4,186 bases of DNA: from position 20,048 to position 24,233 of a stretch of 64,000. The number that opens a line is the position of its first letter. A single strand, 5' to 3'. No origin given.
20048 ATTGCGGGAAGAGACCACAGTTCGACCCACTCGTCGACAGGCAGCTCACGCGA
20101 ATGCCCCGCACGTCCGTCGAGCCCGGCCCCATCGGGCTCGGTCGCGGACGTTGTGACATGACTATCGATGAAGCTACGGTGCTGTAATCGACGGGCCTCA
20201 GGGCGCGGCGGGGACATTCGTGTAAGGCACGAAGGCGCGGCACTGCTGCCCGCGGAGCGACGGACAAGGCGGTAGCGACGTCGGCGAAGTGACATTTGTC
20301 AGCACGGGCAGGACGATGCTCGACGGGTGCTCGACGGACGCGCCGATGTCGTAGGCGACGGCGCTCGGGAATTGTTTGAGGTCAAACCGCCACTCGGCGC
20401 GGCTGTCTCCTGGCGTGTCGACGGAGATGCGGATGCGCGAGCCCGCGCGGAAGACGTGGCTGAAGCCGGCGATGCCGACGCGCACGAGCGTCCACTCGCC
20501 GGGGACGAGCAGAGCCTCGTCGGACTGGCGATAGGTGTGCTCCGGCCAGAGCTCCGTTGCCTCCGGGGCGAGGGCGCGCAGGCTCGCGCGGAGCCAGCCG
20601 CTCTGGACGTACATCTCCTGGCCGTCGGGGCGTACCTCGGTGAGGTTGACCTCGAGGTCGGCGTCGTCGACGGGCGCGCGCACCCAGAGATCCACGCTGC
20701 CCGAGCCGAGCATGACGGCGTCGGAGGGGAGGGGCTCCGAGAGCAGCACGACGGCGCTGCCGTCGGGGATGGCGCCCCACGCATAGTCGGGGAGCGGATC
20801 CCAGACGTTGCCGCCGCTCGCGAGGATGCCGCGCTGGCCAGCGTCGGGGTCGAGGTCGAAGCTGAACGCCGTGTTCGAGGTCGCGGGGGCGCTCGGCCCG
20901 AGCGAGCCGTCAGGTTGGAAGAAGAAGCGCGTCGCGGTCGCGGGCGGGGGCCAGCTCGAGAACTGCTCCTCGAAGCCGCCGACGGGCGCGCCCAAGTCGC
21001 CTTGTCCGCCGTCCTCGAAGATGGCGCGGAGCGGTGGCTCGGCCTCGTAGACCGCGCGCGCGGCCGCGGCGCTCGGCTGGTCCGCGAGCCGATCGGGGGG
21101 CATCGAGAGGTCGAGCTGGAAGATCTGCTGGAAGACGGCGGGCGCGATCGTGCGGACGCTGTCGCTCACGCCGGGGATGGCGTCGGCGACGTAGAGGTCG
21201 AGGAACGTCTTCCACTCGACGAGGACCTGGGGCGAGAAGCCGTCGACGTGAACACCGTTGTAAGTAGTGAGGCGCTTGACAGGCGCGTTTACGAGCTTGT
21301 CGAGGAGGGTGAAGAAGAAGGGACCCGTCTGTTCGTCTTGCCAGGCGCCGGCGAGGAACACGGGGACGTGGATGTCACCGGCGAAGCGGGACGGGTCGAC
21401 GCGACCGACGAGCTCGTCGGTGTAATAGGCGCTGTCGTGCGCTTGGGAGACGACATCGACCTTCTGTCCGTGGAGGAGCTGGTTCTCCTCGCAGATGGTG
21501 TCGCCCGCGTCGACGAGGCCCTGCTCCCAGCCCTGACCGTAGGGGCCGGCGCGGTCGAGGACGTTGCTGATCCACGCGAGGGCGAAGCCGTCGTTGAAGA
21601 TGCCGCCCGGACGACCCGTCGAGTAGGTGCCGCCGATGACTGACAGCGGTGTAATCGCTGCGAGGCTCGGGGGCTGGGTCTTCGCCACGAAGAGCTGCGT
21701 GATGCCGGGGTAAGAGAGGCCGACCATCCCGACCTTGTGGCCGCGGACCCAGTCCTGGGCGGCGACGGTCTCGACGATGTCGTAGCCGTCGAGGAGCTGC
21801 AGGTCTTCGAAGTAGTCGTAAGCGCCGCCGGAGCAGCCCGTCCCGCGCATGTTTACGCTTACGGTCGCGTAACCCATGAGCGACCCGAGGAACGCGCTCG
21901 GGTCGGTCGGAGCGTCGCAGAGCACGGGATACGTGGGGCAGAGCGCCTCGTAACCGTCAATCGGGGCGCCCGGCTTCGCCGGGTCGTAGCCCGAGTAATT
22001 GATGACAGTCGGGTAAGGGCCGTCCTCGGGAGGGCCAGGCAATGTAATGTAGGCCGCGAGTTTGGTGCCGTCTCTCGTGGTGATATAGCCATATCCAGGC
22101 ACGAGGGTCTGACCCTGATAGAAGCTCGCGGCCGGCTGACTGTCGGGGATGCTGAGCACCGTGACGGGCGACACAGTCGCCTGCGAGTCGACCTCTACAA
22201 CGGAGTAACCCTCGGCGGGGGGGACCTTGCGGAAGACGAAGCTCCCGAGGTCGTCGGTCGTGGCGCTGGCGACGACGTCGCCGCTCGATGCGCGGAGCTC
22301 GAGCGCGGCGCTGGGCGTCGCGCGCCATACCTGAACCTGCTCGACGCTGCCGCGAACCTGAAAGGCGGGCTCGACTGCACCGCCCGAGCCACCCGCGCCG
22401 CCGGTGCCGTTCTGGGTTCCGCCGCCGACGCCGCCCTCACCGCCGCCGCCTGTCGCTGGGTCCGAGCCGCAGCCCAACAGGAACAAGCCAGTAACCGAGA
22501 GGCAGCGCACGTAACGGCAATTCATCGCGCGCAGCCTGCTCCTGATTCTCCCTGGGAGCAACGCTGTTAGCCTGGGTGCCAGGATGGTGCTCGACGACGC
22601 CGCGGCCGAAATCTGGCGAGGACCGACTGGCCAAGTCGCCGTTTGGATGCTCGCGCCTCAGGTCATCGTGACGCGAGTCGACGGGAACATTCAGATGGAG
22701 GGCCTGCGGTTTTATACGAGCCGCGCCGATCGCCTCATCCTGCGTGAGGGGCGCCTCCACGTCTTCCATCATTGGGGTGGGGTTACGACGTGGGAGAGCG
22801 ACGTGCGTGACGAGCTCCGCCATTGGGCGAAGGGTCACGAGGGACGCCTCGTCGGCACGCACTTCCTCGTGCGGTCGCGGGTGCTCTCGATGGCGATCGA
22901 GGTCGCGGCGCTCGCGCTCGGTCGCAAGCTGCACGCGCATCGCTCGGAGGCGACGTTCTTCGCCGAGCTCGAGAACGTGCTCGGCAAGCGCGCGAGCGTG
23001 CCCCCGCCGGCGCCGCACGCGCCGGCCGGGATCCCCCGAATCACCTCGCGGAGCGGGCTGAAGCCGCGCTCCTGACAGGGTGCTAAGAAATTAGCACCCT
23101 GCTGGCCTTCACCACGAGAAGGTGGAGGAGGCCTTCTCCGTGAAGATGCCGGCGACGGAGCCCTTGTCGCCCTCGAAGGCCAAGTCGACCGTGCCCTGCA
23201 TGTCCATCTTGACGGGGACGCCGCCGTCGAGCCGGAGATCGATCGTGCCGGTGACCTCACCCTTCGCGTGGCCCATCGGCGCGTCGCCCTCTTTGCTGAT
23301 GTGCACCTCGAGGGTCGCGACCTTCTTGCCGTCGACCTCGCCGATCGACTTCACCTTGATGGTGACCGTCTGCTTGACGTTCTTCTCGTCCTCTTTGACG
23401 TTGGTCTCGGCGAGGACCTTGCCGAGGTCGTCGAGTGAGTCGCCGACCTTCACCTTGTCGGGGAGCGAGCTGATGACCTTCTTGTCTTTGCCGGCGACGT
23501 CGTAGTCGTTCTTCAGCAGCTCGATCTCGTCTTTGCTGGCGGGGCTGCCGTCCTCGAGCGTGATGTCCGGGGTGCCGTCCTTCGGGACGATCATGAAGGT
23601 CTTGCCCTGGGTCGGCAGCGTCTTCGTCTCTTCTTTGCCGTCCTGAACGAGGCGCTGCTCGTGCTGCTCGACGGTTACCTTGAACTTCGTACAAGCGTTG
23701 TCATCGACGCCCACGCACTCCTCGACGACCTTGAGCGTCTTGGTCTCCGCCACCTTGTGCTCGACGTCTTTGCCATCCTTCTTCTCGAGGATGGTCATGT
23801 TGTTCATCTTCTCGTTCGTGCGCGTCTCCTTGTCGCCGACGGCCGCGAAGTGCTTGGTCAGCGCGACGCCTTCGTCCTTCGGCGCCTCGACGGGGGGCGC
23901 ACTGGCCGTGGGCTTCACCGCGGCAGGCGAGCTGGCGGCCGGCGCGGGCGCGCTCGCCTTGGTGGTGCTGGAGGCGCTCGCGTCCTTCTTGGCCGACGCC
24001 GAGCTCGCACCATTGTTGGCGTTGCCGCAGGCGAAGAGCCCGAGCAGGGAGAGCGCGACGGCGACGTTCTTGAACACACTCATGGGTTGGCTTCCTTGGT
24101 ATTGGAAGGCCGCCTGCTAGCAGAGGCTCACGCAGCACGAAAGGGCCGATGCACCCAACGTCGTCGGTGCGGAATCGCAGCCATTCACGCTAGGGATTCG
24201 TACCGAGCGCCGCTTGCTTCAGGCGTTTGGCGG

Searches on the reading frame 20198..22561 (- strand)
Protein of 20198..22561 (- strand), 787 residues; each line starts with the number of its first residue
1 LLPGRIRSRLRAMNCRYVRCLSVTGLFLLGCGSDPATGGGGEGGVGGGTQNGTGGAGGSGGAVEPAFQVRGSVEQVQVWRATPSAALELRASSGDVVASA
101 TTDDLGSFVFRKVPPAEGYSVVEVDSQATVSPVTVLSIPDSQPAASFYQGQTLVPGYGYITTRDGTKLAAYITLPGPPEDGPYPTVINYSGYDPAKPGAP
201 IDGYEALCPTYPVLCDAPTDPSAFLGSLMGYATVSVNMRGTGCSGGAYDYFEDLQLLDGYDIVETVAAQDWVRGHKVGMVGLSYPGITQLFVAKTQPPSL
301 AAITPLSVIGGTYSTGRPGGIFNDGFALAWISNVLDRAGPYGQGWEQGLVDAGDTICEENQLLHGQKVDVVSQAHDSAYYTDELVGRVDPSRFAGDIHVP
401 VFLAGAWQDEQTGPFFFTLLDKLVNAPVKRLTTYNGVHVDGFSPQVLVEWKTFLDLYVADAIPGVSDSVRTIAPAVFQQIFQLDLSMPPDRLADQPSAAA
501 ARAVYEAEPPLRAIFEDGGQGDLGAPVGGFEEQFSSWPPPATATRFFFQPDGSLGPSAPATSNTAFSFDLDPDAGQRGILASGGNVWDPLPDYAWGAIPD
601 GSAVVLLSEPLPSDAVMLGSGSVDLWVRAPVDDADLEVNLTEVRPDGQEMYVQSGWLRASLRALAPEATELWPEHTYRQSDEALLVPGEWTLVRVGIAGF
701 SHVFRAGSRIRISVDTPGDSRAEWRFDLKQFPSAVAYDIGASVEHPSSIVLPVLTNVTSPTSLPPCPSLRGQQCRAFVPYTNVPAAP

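Call 5: search_protein_families(library=pfam, proteins=[window:20198-22561:-], max_evalue=0.1)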
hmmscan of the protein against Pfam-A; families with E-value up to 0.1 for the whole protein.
window:20198-22561:- (787 aa): 7 families
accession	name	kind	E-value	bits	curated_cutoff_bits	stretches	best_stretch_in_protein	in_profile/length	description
PF02129.25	Peptidase_S15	-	6.7e-30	105.1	23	1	164-439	1-261/262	X-Pro dipeptidyl-peptidase (S15 family)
PF08530.16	PepX_C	-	1.2e-25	91.2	22.5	1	506-716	4-178/217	X-Pro dipeptidyl-peptidase C-terminal non-catalytic domain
PF13620.12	CarboxypepD_reg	-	0.00025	21.7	32.3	1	69-121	2-52/82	Carboxypeptidase regulatory-like domain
PF17936.7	Big_6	-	0.01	16.5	27.6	1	81-140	21-83/83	Bacterial Ig domain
PF00326.27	Peptidase_S9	-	0.039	13.9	22.6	1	228-297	12-86/213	Prolyl oligopeptidase family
PF17802.7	SpaA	-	0.05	14.2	23.1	0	85-126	19-61/91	Prealbumin-like fold domain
PF17210.9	SdrD_B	-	0.091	13.4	29.7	0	86-124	28-65/112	SdrD B-like domain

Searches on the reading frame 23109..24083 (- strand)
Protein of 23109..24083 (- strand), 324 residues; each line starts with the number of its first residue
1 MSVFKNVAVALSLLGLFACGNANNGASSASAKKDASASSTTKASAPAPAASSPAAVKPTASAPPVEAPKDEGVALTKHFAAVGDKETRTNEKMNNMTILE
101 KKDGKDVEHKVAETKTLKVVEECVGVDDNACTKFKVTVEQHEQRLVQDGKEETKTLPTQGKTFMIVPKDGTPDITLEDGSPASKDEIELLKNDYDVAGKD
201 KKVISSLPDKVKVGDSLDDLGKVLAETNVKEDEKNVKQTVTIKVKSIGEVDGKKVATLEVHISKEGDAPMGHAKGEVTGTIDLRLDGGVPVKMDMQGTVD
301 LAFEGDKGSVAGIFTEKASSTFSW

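Call 5: search_protein_families(library=pfam, proteins=[window:23109-24083:-], max_evalue=0.1)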
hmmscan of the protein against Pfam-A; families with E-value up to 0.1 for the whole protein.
window:23109-24083:- (324 aa): 1 family
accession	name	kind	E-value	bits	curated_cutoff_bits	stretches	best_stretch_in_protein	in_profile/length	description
PF20073.4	DUF6469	-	0.085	13.3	27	0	131-164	16-47/130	Domain of unknown function (DUF6469)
